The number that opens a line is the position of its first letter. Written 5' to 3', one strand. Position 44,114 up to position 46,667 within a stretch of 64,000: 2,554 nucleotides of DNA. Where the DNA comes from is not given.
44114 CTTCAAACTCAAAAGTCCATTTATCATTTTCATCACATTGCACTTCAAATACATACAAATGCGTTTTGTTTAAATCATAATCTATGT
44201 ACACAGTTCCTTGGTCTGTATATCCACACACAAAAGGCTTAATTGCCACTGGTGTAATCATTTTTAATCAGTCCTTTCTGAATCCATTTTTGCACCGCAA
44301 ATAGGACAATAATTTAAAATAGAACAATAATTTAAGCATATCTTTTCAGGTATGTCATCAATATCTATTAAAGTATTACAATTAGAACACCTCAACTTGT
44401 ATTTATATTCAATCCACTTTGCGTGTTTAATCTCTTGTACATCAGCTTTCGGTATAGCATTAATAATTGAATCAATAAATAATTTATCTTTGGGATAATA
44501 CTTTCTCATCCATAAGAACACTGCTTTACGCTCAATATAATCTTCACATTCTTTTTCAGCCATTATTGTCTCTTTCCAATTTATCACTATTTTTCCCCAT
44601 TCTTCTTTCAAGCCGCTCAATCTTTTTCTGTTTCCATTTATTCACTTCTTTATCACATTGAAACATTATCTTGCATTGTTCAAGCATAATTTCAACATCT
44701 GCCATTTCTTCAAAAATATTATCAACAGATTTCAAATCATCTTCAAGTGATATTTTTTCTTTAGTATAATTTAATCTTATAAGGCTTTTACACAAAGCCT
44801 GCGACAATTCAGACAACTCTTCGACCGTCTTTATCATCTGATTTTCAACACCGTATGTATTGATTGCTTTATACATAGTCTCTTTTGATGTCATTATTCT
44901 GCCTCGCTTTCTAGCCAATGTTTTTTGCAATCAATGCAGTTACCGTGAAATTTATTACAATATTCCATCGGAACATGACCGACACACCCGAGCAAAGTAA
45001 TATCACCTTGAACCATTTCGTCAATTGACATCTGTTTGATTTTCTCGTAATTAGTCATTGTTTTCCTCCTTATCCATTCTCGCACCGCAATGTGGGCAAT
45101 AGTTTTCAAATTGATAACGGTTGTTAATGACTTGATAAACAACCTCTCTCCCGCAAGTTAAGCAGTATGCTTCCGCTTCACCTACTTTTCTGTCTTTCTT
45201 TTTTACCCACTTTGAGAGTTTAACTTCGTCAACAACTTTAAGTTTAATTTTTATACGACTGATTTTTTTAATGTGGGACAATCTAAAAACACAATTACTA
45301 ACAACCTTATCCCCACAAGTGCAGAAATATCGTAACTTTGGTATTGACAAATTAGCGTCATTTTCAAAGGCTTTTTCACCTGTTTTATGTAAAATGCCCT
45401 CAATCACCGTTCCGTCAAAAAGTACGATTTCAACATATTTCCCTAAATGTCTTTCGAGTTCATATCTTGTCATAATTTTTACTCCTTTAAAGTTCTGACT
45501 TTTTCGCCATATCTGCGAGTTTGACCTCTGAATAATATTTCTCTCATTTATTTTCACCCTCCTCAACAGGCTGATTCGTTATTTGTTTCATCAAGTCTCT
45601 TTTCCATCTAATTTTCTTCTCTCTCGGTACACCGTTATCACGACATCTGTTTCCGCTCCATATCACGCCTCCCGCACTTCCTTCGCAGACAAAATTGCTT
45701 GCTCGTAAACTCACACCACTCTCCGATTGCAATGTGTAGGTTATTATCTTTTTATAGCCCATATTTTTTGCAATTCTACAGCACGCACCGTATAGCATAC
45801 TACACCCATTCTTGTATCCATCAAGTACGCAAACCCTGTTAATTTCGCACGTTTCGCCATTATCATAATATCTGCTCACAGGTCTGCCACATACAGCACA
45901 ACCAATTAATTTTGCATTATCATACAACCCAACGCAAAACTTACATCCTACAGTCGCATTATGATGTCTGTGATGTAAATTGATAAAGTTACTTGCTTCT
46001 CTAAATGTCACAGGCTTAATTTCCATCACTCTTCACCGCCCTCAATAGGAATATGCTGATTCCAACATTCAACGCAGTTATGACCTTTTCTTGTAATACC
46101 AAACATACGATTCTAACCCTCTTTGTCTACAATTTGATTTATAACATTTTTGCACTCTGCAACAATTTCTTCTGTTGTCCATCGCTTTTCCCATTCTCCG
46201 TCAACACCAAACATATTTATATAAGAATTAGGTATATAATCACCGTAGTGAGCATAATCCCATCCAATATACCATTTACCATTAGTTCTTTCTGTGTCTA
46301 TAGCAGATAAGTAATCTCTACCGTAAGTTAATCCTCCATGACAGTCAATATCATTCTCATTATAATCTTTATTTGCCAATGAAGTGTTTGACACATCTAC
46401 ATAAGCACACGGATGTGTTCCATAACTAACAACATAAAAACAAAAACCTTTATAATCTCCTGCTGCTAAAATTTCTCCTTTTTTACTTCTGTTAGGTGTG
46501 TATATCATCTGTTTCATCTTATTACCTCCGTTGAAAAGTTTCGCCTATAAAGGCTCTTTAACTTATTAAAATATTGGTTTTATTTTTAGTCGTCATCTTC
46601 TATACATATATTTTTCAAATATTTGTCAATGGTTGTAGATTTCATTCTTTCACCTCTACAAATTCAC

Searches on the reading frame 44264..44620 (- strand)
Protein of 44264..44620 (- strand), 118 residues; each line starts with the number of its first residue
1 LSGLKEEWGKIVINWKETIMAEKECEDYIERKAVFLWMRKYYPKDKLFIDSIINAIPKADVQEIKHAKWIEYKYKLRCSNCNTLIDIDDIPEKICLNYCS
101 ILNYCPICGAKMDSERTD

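Call 60: search_protein_families(library=phrogs, proteins=[window:44264-44620:-], max_evalue=0.001)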
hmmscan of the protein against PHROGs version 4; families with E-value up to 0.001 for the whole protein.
window:44264-44620:- (118 aa): 1 family
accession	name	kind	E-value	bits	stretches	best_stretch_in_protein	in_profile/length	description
phrog_22543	-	unknown function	5e-11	44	1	49-116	38-101/105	-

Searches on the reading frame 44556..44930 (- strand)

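Call 60: search_protein_families(library=phrogs, proteins=[window:44556-44930:-], max_evalue=0.001)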
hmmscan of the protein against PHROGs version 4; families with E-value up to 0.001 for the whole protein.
window:44556-44930:- (124 aa): 2 families
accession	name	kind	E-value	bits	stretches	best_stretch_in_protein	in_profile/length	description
phrog_2245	-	other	1.1e-27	98.2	1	11-117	117-211/218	nucleoside triphosphate pyrophosphohydrolase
phrog_4856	-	other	0.00094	19.9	0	16-122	74-180/195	nucleoside triphosphate pyrophosphohydrolase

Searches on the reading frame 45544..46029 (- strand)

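Call 9: search_protein_families(library=pfam, proteins=[window:45544-46029:-], max_evalue=0.01)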
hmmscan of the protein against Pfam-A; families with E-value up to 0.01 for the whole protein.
window:45544-46029:- (161 aa): 2 families
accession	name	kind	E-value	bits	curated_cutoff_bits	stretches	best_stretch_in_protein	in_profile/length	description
PF25680.1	Mom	-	1e-10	42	27.1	1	2-117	2-130/202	Mom protein family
PF00583.31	Acetyltransf_1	-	0.0013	19.5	20.7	1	27-98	31-99/116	Acetyltransferase (GNAT) family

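Call 10: search_protein_families(library=phrogs, proteins=[window:45544-46029:-], max_evalue=0.001)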
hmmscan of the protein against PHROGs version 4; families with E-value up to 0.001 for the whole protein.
window:45544-46029:- (161 aa): 1 family
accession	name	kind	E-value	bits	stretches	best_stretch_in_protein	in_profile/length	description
phrog_1384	-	other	2.3e-40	139.6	1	1-134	20-168/245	Mom-like DNA modification protein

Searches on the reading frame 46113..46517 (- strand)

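Call 9: search_protein_families(library=pfam, proteins=[window:46113-46517:-], max_evalue=0.01)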
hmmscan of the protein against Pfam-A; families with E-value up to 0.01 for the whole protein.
window:46113-46517:- (134 aa): 0 families

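Call 10: search_protein_families(library=phrogs, proteins=[window:46113-46517:-], max_evalue=0.001)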
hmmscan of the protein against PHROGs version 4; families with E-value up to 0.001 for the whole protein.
window:46113-46517:- (134 aa): 1 family
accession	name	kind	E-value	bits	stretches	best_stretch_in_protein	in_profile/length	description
phrog_2164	-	unknown function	2e-17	64.5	1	4-133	10-129/135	-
